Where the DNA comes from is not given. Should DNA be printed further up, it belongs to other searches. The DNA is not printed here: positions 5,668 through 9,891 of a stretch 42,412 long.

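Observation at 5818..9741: Six-fold tandem array of an unassigned ~129-aa domain ending in a LamG-like lectin module, encoded between capsid and tail genes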

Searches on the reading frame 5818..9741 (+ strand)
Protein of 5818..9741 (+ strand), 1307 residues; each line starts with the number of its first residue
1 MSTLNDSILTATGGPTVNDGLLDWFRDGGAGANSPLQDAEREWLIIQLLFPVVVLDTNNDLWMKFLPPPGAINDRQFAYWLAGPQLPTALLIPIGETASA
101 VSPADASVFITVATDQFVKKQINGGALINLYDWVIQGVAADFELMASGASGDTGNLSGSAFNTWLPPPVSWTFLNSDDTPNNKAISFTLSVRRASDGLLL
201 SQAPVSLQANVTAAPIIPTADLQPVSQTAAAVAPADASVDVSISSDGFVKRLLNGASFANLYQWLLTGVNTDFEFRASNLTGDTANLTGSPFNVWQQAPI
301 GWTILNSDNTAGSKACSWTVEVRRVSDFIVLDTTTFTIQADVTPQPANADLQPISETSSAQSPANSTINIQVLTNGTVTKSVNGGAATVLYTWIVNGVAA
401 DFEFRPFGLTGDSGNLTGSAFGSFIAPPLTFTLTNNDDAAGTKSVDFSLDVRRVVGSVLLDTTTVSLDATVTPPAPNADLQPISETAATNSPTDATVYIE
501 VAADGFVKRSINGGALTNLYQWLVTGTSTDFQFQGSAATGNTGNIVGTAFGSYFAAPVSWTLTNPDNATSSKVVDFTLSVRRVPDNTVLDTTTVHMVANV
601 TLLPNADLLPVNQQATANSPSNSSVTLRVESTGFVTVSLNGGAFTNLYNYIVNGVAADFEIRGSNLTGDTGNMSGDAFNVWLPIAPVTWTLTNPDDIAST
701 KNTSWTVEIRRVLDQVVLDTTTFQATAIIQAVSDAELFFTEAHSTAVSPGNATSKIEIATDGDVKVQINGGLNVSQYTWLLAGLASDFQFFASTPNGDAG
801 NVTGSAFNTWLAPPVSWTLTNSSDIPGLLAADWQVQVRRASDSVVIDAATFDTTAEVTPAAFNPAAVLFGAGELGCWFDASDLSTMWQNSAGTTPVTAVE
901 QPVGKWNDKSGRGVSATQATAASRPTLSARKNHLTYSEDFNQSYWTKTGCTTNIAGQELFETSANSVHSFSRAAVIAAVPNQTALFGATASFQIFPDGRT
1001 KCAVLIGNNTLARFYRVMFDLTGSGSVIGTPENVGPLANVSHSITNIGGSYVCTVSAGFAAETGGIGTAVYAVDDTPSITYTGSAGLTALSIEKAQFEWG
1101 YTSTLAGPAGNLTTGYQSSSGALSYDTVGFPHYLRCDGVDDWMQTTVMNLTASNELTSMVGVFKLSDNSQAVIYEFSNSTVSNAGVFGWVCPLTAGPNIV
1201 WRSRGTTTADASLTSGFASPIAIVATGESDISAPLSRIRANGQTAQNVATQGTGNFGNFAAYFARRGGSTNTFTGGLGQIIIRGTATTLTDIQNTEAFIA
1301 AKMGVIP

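Call 3: search_protein_families(library=pfam, proteins=[window:5818-9741:+], max_evalue=0.01)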
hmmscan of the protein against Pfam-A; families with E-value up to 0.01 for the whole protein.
window:5818-9741:+ (1307 aa): 0 families

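Call 4: search_protein_families(library=phrogs, proteins=[window:5818-9741:+], max_evalue=0.001)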
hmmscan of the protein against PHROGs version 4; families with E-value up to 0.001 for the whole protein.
window:5818-9741:+ (1307 aa): 1 family
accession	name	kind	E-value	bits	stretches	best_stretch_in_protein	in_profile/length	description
phrog_26106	-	unknown function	2.3e-05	25.4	0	348-412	14-77/100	-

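Call 5: search_dna_similar(query=window:5818-9741:+, collection=phages, mode=protein, max_rows=30)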
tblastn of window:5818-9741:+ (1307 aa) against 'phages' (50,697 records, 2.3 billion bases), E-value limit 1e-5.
Records with a match: 2; places in all: 2; records where one place covers at least 80% of the query: 0.
Best place of each record, by identity: <60% 2.
By first word of the organism name: Xanthomonas 1; Pseudomonas 1.
By host as written in the record: Xanthomonas citri 1; Pseudomonas sp. ZM01 1.
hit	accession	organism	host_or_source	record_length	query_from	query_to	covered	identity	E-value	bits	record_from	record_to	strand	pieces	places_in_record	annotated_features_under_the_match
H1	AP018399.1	Xanthomonas phage XacN1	Xanthomonas citri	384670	854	1303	34%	36.5%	2e-47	193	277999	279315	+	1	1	glycerophosphoryl diester phosphodiesterase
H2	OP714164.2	Pseudomonas phage vB_PsaM_M1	Pseudomonas sp. ZM01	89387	1118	1305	14%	31.8%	1e-15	89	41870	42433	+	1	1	hypothetical protein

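Call 11: find_homologous_proteins(query=window:5818-9738:+, max_evalue=0.001)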
Query window:5818-9738:+ (1307 aa): 4 proteins with E <= 0.001 among 8000 candidates.
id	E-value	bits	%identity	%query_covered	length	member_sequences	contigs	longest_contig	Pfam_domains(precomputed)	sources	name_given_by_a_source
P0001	0.0e+0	2789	97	100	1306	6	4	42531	-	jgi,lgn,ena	-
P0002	0.0e+0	1462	54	74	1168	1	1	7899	-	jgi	-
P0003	0.0e+0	1451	54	100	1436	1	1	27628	-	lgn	-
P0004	0.0e+0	1368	69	71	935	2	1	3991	-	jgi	-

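Call 12: search_solved_structures(query=window:5818-9738:+, max_evalue=1, show_alignments=2)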
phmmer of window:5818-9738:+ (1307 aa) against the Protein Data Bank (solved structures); distinct sequences matched with E-value up to 1: 0.

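Call 38: find_encoding_contigs(protein=P0003, flank=10000, max_places=3)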
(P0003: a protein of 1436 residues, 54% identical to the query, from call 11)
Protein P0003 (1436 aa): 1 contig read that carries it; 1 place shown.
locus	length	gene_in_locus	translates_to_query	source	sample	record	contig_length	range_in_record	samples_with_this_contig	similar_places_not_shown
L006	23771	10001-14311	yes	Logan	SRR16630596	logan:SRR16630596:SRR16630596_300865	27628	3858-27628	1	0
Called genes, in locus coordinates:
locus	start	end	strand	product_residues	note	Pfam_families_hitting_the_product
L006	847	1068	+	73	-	-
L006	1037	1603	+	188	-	-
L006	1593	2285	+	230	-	PF05443:ROS_MUCR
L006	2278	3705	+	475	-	-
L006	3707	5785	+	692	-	-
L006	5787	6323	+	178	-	-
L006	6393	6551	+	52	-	-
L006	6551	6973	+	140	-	PF09723:Zn_ribbon_8 (weak)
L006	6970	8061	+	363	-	-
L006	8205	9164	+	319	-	-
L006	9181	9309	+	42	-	-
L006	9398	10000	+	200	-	-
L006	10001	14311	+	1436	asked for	-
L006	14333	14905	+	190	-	-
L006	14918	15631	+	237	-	PF24175:SU10_adaptor (weak)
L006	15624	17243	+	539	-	-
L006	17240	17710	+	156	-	-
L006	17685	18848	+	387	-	PF13884:Peptidase_S74 (weak)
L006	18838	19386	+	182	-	-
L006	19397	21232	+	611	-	PF05838:Glyco_hydro_108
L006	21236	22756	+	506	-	-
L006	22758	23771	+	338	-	?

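Call 39: find_encoding_contigs(protein=P0002, flank=10000, max_places=3)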
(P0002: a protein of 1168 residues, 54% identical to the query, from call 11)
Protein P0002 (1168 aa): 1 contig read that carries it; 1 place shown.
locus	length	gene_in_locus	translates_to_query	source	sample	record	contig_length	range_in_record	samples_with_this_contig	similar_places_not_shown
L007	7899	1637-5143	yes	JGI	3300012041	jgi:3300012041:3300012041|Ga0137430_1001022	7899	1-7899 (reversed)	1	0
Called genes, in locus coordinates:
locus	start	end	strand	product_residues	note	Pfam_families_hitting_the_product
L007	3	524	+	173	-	?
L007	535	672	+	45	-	-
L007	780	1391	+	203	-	-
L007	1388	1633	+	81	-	-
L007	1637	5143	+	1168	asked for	-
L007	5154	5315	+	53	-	-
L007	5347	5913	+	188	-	-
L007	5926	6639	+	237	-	PF24175:SU10_adaptor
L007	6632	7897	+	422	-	?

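Call 79: search_protein_families(library=ncbifam, proteins=[window:5818-9738:+], max_evalue=0.1)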
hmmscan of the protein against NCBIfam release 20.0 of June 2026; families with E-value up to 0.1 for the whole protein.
window:5818-9738:+ (1307 aa): 2 families
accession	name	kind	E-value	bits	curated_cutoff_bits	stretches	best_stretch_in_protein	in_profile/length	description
NF048003.1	GTA_spike_fiber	domain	9e-10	39.4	36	1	929-1099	5-163/182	phage head spike fiber domain-containing protein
NF011360.0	PRK14779.1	subfamily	0.01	15.9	177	0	120-142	100-122/163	lipoprotein signal peptidase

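Call 83: get_annotated_region(hit=H1, flank=4000)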
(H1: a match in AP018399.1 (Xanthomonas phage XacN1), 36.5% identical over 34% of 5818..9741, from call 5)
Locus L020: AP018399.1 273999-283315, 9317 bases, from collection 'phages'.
description: Xanthomonas phage XacN1 DNA, complete genome.
organism: Xanthomonas phage XacN1 (NCBI taxid 2042251)
taxonomy: Viruses; Duplodnaviria; Heunggongvirae; Uroviricota; Caudoviricetes
host: Xanthomonas citri; source: -; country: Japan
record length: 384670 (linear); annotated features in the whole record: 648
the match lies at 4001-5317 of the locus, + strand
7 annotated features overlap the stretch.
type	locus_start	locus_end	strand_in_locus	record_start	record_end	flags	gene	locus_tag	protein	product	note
CDS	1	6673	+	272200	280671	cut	-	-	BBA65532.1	glycerophosphoryl diester phosphodiesterase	ORF384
CDS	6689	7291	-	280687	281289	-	-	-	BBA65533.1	predicted ORF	ORF385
CDS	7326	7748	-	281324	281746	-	-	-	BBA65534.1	predicted ORF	ORF386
CDS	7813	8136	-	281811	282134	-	-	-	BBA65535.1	predicted ORF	ORF387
CDS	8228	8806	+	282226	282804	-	-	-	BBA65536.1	SAM-dependent methyltransferase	ORF388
CDS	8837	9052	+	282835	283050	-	-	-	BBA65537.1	predicted ORF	ORF389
CDS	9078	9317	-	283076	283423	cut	-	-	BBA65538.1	L,D-transpeptidase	ORF390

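Call 84: get_annotated_region(hit=H2, flank=5000)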
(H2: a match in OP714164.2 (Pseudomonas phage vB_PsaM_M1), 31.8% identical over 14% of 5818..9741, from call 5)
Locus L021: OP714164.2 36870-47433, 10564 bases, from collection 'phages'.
description: Pseudomonas phage vB_PsaM_M1, complete genome.
organism: Pseudomonas phage vB_PsaM_M1 (NCBI taxid 2995601)
taxonomy: Viruses; Duplodnaviria; Heunggongvirae; Uroviricota; Caudoviricetes; Ounavirinae
host: Pseudomonas sp. ZM01; source: seawater; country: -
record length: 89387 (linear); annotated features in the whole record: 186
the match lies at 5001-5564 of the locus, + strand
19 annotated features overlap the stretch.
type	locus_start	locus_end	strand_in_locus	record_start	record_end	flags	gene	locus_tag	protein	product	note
CDS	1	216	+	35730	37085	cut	-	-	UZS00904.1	DNA polymerase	-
CDS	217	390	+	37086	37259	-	-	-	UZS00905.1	hypothetical protein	-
CDS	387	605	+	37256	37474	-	-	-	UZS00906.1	hypothetical protein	-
CDS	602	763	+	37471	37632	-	-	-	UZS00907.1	zinc ribbon domain protein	-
CDS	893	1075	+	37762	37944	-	-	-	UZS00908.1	hypothetical protein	-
CDS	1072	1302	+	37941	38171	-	-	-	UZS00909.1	hypothetical protein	-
CDS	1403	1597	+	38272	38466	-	-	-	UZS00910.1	hypothetical protein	-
CDS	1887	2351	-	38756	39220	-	-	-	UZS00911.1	hypothetical protein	-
tRNA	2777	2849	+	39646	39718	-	-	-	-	tRNA-Pro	-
tRNA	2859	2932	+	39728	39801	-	-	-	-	tRNA-Asn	-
tRNA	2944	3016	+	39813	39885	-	-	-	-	tRNA-Thr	-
CDS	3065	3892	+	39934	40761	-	-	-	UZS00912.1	hypothetical protein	-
CDS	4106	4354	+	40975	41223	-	-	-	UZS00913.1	hypothetical protein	-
CDS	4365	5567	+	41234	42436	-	-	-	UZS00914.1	hypothetical protein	-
CDS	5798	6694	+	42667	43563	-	-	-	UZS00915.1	homing endonuclease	-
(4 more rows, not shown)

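Call 98: find_encoding_contigs(protein=P0001, flank=10000, max_places=3)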
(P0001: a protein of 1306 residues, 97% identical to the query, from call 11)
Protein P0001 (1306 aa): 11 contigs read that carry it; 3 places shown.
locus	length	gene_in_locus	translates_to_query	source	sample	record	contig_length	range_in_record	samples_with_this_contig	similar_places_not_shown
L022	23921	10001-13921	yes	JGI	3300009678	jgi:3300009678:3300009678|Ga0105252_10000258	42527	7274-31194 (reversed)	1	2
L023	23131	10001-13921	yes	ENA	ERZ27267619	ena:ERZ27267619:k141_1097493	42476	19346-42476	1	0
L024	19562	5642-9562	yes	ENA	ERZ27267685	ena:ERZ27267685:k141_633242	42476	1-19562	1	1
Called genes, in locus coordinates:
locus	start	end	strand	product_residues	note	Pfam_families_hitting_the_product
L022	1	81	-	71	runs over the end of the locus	-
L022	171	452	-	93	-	-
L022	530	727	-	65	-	-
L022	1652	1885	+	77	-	-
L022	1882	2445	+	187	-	-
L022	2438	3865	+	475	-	-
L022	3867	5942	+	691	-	-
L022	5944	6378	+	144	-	-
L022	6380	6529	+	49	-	-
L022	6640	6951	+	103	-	-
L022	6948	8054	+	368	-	-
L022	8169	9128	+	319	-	-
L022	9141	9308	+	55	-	-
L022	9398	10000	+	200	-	-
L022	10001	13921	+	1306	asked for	-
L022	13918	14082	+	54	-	-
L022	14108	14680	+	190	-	-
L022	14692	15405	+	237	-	PF24175:SU10_adaptor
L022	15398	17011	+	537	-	-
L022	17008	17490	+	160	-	-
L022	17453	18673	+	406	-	PF13884:Peptidase_S74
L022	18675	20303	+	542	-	-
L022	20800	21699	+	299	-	-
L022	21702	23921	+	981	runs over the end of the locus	-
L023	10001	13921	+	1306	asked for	-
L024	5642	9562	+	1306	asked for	-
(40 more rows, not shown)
